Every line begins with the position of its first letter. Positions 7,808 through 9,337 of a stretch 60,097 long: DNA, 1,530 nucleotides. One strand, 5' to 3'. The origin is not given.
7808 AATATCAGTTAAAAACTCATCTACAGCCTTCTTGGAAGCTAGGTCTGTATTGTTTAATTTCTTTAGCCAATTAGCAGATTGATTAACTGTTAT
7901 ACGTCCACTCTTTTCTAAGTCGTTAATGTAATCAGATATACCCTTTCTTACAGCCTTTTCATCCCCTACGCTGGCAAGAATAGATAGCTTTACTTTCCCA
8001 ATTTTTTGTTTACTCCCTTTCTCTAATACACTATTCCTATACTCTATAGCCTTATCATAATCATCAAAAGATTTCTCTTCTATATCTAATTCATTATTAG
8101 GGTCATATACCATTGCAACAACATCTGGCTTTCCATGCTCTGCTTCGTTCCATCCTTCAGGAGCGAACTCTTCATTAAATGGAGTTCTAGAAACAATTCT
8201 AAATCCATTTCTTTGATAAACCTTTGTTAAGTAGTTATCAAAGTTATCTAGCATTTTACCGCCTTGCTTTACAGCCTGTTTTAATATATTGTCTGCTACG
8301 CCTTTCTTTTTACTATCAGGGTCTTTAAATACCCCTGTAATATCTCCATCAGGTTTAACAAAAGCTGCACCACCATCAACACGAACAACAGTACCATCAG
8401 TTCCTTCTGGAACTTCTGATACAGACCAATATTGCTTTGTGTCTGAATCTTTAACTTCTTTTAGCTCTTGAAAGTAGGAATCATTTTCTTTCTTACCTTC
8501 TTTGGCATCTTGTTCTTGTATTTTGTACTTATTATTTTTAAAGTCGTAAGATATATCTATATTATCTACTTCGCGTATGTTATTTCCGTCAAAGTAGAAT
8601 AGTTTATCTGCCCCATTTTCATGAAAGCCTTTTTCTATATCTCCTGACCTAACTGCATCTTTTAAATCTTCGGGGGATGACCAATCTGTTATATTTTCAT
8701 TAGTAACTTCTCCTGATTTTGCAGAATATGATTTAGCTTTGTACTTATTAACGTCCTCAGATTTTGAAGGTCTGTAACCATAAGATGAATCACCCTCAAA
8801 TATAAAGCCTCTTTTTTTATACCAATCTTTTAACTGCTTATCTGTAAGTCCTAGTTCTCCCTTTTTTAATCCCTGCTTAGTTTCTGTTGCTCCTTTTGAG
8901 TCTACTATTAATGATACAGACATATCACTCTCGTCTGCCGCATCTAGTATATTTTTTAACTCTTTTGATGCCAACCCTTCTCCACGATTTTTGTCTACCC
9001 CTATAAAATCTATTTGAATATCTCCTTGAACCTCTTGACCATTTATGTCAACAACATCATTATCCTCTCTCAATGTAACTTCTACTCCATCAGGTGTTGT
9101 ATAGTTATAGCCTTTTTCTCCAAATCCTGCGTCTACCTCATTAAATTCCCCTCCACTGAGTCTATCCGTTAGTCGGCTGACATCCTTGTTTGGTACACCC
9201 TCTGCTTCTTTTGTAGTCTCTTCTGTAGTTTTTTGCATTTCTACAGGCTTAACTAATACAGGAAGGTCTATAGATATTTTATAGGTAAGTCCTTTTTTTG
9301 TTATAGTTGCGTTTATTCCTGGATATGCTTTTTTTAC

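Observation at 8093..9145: Two GNAT-like acetyltransferase signatures embedded in the giant virion protein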

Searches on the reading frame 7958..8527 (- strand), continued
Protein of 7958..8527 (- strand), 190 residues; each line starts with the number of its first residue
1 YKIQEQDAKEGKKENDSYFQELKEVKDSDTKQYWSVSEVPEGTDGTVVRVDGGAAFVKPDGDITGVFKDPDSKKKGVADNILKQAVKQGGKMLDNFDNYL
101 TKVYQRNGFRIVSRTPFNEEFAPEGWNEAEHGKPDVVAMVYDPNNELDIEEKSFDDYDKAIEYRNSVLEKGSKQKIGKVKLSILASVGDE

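Call 91: find_encoding_contigs(protein=P0083, flank=6000, max_places=1)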
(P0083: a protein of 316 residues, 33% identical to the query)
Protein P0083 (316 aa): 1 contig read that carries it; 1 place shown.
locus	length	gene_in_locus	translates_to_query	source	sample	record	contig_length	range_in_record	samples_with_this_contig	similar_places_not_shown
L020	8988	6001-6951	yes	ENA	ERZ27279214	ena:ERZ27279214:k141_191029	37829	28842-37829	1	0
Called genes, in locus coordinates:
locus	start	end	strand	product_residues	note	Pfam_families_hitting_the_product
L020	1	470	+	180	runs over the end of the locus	PF00436:SSB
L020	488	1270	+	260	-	PF04404:ERF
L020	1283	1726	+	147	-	-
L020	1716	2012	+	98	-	-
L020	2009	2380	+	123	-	PF13392:HNH_3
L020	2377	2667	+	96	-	-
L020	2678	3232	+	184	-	PF19808:DUF6291 (weak)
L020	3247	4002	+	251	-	PF01695:IstB_IS21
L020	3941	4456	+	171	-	-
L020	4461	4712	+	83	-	-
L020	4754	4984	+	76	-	-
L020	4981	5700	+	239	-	-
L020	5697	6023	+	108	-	PF14359:DUF4406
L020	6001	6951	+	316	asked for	-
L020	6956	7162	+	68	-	-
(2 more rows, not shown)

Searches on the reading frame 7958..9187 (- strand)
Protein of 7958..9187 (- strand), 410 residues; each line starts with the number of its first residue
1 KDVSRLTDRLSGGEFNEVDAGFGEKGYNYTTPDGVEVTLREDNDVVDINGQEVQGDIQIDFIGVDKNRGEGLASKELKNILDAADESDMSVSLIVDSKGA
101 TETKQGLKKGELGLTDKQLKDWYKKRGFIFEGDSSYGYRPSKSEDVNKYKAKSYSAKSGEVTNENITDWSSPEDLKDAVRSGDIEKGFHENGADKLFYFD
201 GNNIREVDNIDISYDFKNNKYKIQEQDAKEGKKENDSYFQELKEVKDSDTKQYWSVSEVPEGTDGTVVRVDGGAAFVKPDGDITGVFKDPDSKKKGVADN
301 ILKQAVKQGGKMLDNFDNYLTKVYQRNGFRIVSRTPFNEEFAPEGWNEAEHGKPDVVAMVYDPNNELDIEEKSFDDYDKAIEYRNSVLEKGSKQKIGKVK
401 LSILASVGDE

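Call 8: search_dna_similar(query=window:7958-9187:-, collection=phages, mode=protein, max_rows=30, max_evalue=0.001)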
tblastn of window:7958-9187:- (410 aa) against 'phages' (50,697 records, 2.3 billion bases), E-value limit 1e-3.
Records with a match: 20; places in all: 20; records where one place covers at least 80% of the query: 0.
Best place of each record, by identity: <60% 20.
By first word of the organism name: Pseudomonas 12; Microbacterium 3; Haloarcula 2; Limnohabitans 1; Nostoc 1; Methanobrevibacter 1.
By host as written in the record: Pseudomonas syringae pv. avii 8; Microbacterium sp. ISAT203 3; Halorubrum sp. 2; Limnohabitans sp. DCL3 1; Pseudomonas taiwanensis 1; Pseudomonas syringae pv. actinidiae 1; Pseudomonas syringae P4.01.01C03 1; Pseudomonas syringae CC0440 1; and 2 more.
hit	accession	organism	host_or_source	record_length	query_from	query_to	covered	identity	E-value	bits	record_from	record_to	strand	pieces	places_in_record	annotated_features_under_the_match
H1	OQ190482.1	Microbacterium phage UtzChips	Microbacterium sp. ISAT203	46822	276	370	23%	44.0%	4e-17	90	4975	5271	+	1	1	4: minor capsid protein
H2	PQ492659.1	Limnohabitans phage DC33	Limnohabitans sp. DCL3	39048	277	408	32%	31.4%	2e-9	66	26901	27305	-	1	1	hypothetical protein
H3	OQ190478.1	Microbacterium phage Barnstormer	Microbacterium sp. ISAT203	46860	276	370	23%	43.0%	1e-16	88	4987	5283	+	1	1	4: minor capsid protein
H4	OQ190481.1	Microbacterium phage Caron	Microbacterium sp. ISAT203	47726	280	370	22%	44.8%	1e-17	91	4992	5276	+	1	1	4: minor capsid protein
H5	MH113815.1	Pseudomonas phage Alpheus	Pseudomonas syringae pv. avii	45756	276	369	23%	36.6%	1e-4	50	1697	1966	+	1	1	hypothetical protein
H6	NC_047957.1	Pseudomonas phage Alpheus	Pseudomonas syringae pv. avii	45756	276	369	23%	36.6%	1e-4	50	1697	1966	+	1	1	hypothetical protein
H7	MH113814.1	Pseudomonas phage Achelous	Pseudomonas syringae pv. avii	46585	276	366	22%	37.4%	3e-6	56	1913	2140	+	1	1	putative acetyltransferase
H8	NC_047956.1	Pseudomonas phage Achelous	Pseudomonas syringae pv. avii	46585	276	366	22%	37.4%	3e-6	56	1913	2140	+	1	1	putative acetyltransferase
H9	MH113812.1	Pseudomonas phage Njord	Pseudomonas syringae pv. avii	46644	276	359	20%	40.5%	3e-6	56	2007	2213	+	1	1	hypothetical protein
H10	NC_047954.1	Pseudomonas phage Njord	Pseudomonas syringae pv. avii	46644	276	359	20%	40.5%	3e-6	56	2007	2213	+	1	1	hypothetical protein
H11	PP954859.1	Pseudomonas phage Alpheus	Pseudomonas taiwanensis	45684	276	363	21%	37.9%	1e-3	47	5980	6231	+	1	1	hypothetical protein (x2)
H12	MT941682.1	Pseudomonas phage BUCT553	Pseudomonas syringae pv. actinidiae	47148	276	359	20%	39.3%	2e-6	56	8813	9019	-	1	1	putative acetyltransferase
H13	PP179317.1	Pseudomonas phage Ulitu01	Pseudomonas syringae P4.01.01C03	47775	276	359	20%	36.9%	1e-4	50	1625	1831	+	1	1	putative acetyltransferase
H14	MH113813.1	Pseudomonas phage Nerthus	Pseudomonas syringae pv. avii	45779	276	368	23%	33.3%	3e-5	52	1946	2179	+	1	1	GNAT family N-acetyltransferase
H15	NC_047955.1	Pseudomonas phage Nerthus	Pseudomonas syringae pv. avii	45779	276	368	23%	33.3%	3e-5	52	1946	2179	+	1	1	GNAT family N-acetyltransferase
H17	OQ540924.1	Nostoc phage NMeng1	Nostoc sp.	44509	300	364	16%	44.6%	5e-9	64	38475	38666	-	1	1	minor capsid protein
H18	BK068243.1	Methanobrevibacter gottschalkii virus vir075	Methanobrevibacter gottschalkii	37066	277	348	18%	38.9%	3e-6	56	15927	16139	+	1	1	minor capsid protein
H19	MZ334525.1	Haloarcula tailed virus 2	Halorubrum sp.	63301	277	359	20%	33.7%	2e-7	59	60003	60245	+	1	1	hypothetical protein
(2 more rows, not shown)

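Call 18: get_annotated_region(hit=H1, flank=4000)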
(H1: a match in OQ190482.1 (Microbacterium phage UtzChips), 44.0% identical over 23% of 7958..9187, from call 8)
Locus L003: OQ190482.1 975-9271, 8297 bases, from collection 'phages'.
description: Microbacterium Phage UtzChips, complete genome.
organism: Microbacterium phage UtzChips (NCBI taxid 3028495)
taxonomy: Viruses; Duplodnaviria; Heunggongvirae; Uroviricota; Caudoviricetes
host: Microbacterium sp. ISAT203; source: soil; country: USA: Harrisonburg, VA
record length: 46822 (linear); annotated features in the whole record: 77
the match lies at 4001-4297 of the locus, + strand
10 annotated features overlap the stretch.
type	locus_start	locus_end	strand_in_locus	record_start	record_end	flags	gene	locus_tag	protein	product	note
CDS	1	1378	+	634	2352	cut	2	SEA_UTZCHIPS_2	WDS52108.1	terminase large subunit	terminase, large subunit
CDS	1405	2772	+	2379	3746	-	3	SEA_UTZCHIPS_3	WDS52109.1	portal protein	-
CDS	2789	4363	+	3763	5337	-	4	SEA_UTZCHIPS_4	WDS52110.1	minor capsid protein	-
CDS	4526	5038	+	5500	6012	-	5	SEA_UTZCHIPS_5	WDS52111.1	scaffolding protein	-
CDS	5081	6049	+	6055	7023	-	6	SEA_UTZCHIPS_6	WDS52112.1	major capsid protein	-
CDS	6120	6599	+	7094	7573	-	7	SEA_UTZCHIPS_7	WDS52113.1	head-to-tail adaptor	-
CDS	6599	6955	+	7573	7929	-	8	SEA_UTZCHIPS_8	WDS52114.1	head-to-tail stopper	-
CDS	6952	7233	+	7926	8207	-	9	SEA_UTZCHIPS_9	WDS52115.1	hypothetical protein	-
CDS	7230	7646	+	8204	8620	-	10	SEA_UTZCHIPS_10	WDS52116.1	tail terminator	-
CDS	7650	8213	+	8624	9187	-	11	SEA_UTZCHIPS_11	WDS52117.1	major tail protein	-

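Call 20: search_protein_families(library=pfam, proteins=[L003:2789-4360:+], max_evalue=1)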
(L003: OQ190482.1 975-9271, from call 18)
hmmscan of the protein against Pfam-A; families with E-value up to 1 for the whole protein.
L003:2789-4360:+ (524 aa): 1 family
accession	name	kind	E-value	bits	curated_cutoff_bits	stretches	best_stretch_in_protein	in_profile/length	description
PF25310.1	VG15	-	5.4e-20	72.9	26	1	10-212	7-197/212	VG15 protein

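Call 22: get_annotated_region(hit=H7, flank=3000)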
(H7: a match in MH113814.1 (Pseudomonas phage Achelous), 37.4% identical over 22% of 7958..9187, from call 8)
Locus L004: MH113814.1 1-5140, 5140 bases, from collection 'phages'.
description: Pseudomonas phage Achelous, complete genome.
organism: Pseudomonas phage Achelous (NCBI taxid 2163982)
taxonomy: Viruses; Duplodnaviria; Heunggongvirae; Uroviricota; Caudoviricetes; Autographiviridae; Colwellvirinae; Uliginvirus; Uliginvirus achelous
host: Pseudomonas syringae pv. avii; source: organic waste; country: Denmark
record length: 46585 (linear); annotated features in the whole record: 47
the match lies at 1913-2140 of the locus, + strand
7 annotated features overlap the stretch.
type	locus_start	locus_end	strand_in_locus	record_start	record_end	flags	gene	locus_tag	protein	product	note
CDS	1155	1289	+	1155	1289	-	-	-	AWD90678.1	hypothetical protein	-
CDS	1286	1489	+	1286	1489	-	-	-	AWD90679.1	hypothetical protein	-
CDS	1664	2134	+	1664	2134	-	-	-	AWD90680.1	putative acetyltransferase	-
CDS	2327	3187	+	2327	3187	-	-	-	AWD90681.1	hypothetical protein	-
CDS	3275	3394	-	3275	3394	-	-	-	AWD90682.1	hypothetical protein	-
CDS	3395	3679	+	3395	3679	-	-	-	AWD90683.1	hypothetical protein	-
CDS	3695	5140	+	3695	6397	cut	-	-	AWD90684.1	DNA-dependent RNA polymerase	-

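Call 23: get_annotated_region(hit=H14, flank=1500)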
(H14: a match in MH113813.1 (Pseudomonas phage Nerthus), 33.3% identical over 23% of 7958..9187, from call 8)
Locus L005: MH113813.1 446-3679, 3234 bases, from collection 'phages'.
description: Pseudomonas phage Nerthus, complete genome.
organism: Pseudomonas phage Nerthus (NCBI taxid 2163984)
taxonomy: Viruses; Duplodnaviria; Heunggongvirae; Uroviricota; Caudoviricetes; Autographiviridae; Colwellvirinae; Uliginvirus; Uliginvirus nerthus
host: Pseudomonas syringae pv. avii; source: organic waste; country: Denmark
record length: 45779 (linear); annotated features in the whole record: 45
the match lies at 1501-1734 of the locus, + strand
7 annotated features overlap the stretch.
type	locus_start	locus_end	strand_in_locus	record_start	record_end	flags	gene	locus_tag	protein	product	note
CDS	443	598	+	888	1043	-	-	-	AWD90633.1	hypothetical protein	-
CDS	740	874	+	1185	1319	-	-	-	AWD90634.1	hypothetical protein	-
CDS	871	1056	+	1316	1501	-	-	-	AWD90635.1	hypothetical protein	-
CDS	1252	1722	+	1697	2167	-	-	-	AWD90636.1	GNAT family N-acetyltransferase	-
CDS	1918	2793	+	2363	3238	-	-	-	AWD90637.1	hypothetical protein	-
CDS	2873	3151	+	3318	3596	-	-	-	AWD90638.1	hypothetical protein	-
CDS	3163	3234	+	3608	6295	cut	-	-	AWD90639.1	DNA-dependent RNA polymerase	-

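Call 24: get_annotated_region(hit=H2, flank=3000)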
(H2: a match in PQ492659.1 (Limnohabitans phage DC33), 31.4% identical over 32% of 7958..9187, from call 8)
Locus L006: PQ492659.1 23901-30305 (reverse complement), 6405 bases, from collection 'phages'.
description: Limnohabitans phage DC33, complete genome.
organism: Limnohabitans phage DC33 (NCBI taxid 3390365)
taxonomy: Viruses; Monodnaviria; Loebvirae; Hofneiviricota; Faserviricetes; Tubulavirales; Inoviridae
host: Limnohabitans sp. DCL3; source: freshwater; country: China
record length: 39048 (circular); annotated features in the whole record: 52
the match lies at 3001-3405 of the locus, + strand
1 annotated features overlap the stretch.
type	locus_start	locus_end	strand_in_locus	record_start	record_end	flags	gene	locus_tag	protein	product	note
CDS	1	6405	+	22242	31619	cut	-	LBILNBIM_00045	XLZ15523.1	hypothetical protein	-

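Call 25: get_annotated_region(hit=H17, flank=3000)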
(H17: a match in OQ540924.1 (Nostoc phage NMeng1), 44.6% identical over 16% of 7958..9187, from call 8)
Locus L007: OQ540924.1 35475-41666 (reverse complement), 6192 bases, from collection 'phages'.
description: Nostoc phage NMeng1, complete genome.
organism: Nostoc phage NMeng1 (NCBI taxid 3038219)
taxonomy: Viruses; Duplodnaviria; Heunggongvirae; Uroviricota; Caudoviricetes; Autographiviridae; Atuphduovirus
host: Nostoc sp.; source: lake water; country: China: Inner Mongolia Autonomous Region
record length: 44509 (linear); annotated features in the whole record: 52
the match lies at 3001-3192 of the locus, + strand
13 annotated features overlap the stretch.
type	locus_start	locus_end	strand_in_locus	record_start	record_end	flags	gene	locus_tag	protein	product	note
CDS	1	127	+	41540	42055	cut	-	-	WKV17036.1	hypothetical protein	-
CDS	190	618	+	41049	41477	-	-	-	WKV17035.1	hypothetical protein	-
CDS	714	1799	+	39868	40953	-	-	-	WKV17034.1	hypothetical protein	-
CDS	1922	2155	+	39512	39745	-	-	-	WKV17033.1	hypothetical protein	-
CDS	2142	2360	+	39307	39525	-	-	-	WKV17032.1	hypothetical protein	-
CDS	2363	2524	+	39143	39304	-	-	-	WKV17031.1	hypothetical protein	-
CDS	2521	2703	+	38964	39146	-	-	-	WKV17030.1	hypothetical protein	-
CDS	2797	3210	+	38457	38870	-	-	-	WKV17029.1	minor capsid protein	-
CDS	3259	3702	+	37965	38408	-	-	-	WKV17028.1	hypothetical protein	-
tRNA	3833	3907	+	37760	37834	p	tRNA-Pseudo-GAC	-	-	tRNA-OTHER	-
CDS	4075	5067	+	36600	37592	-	-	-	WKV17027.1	endolysin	-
CDS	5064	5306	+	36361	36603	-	-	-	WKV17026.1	hypothetical protein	-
CDS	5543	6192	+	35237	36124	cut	-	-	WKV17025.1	putative DNA primase protein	-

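Call 26: get_annotated_region(hit=H18, flank=3000)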
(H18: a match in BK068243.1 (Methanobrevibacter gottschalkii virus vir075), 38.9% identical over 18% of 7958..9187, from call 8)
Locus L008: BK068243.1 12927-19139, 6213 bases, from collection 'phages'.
description: TPA_asm: Methanobrevibacter gottschalkii virus vir075, complete genome.
organism: Methanobrevibacter gottschalkii virus vir075 (NCBI taxid 3232051)
taxonomy: Viruses; Duplodnaviria; Heunggongvirae; Uroviricota; Caudoviricetes
host: Methanobrevibacter gottschalkii; source: -; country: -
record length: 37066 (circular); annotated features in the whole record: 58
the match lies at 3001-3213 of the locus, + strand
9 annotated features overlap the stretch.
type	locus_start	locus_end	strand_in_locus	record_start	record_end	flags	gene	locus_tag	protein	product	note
CDS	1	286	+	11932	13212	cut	-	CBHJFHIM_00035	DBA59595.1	terminase large subunit TerL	-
CDS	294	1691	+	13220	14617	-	-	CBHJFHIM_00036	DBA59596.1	portal protein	-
CDS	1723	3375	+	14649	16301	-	-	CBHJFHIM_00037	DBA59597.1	minor capsid protein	-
CDS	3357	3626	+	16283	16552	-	-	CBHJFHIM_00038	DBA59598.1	hypothetical protein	-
CDS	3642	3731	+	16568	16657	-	-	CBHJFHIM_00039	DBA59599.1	hypothetical protein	-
CDS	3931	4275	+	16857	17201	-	-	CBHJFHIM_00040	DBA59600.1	hypothetical protein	-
CDS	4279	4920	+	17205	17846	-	-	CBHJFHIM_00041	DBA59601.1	serine protease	-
CDS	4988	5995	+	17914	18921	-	-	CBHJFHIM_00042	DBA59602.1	major capsid protein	-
CDS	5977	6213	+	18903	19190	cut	-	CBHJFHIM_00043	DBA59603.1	hypothetical protein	-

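Call 27: get_annotated_region(hit=H19, flank=3000)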
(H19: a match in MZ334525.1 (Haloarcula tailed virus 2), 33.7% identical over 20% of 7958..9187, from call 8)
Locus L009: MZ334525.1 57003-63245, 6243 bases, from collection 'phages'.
description: Haloarcula tailed virus 2 isolate HATV-2/44, complete genome.
organism: Haloarcula tailed virus 2 (NCBI taxid 2877989)
taxonomy: Viruses; Duplodnaviria; Heunggongvirae; Uroviricota; Caudoviricetes; Thumleimavirales; Soleiviridae; Eilatmyovirus; Eilatmyovirus HATV2
host: Halorubrum sp.; source: solar saltern; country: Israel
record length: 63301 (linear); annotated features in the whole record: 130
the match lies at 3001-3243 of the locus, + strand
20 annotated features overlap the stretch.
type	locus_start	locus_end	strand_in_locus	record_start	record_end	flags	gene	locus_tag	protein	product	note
CDS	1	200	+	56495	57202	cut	-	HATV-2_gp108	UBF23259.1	hypothetical protein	-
CDS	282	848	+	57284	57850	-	-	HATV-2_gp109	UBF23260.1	hypothetical protein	-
CDS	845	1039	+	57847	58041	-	-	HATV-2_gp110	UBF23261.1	Zn ribbon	-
CDS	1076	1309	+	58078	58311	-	-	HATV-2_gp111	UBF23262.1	hypothetical protein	-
CDS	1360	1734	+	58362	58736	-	-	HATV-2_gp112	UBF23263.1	hypothetical protein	-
CDS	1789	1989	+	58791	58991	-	-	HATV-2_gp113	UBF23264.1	hypothetical protein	-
CDS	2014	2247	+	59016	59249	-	-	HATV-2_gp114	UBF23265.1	hypothetical protein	-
CDS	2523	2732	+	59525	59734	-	-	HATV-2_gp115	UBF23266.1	hypothetical protein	-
CDS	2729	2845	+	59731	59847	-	-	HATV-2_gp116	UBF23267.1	hypothetical protein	-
CDS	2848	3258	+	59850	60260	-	-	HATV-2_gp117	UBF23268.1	hypothetical protein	-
CDS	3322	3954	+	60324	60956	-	-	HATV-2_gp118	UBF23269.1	endonuclease III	-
CDS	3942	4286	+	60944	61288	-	-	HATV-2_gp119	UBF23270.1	hypothetical protein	-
CDS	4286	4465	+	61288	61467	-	-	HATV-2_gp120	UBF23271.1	hypothetical protein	-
CDS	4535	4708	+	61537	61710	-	-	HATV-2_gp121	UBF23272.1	hypothetical protein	-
CDS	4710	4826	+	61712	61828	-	-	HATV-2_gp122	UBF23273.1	Zn finger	-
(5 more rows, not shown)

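Call 67: search_protein_families(library=ncbifam, proteins=[L005:1252-1719:+, L004:1664-2131:+, L003:2789-4360:+], max_evalue=1)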
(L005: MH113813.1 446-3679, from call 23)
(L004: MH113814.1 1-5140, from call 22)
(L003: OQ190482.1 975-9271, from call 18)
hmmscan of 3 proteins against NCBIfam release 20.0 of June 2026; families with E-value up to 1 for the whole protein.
L005:1252-1719:+ (156 aa): 1 family
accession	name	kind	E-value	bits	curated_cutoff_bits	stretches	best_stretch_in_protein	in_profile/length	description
NF007807.0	PRK10514.1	equivalog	0.085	12.8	134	1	66-146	47-135/147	acetyltransferase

L004:1664-2131:+ (156 aa): 1 family
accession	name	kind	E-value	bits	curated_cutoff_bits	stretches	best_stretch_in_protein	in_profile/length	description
NF007807.0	PRK10514.1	equivalog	0.0053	16.7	134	1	67-147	48-136/147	acetyltransferase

L003:2789-4360:+ (524 aa): 0 families

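Call 93: search_protein_families(library=pfam, proteins=[L006:1-6405:+], max_evalue=0.01)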
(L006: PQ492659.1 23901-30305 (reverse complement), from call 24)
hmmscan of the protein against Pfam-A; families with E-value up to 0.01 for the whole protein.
L006:1-6405:+ (2135 aa): 2 families
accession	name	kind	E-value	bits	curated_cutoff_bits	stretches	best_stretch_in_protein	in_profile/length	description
PF18760.7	ART-PolyVal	-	2.3e-21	77.5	31.2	1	226-354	1-133/140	ADP-Ribosyltransferase in polyvalent proteins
PF13151.12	DUF3990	-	0.0013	18.8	32.2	0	233-289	2-55/152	Protein of unknown function (DUF3990)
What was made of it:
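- Closest known: GNAT domains of phage and plasmid 'polyvalent proteins'. Same: A domain 2 relative sits in a protein with ART-PolyVal (call 93).
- One sits inside the 3,125-aa Limnohabitans phage DC33 protein, which also has ART-PolyVal (calls 24, 93). Its presence in an ART-PolyVal giant protein (call 93).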
